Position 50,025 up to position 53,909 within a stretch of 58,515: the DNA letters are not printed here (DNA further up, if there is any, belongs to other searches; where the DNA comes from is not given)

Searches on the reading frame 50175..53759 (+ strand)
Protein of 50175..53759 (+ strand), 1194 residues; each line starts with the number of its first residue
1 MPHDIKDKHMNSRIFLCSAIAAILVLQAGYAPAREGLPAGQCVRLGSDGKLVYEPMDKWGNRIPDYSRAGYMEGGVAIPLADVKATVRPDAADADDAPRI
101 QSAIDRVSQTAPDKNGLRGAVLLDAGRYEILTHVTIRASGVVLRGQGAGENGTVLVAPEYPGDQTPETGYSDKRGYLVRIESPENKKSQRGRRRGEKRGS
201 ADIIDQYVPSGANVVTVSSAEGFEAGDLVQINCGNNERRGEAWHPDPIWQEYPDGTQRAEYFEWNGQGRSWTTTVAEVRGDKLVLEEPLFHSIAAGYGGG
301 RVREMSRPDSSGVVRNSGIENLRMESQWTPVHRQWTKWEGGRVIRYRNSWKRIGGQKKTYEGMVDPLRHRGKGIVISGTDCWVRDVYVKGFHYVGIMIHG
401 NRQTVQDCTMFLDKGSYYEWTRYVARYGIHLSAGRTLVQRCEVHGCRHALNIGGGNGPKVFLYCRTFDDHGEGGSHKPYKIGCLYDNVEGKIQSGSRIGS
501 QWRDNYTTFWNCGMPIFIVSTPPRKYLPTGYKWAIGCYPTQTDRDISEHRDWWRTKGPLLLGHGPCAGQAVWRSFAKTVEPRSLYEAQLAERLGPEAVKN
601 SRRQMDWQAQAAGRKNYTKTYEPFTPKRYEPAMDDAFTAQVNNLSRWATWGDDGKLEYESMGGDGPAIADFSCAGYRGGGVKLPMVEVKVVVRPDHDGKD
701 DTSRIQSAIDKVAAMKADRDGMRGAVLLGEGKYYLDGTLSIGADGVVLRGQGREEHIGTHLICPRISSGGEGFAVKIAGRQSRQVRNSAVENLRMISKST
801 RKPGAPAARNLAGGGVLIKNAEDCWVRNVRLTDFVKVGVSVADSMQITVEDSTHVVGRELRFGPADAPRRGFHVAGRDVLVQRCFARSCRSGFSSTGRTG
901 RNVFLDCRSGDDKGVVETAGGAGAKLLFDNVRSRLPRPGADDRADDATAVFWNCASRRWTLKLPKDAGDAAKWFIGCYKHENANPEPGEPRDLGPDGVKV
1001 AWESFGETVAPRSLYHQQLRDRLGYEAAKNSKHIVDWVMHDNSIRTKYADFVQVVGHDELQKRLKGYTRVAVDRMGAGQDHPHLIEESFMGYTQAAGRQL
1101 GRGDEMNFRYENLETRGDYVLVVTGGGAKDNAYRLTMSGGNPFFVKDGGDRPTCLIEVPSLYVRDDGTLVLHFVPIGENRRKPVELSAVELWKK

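Call 7: search_protein_families(library=pfam, proteins=[window:50175-53759:+], max_evalue=0.001)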
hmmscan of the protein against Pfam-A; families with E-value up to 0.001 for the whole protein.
window:50175-53759:+ (1194 aa): 3 families
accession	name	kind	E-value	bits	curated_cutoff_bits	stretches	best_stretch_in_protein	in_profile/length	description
PF19815.4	DUF6298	-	3.9e-07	29.7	28.1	0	1001-1036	2-36/487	Family of unknown function (DUF6298)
PF16315.10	DUF4955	-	8.9e-07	29.6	25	0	573-594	119-140/149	Domain of unknown function (DUF4955)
PF13229.12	Beta_helix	-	1e-06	28.9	25.9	0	742-856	22-112/158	Right handed beta helix region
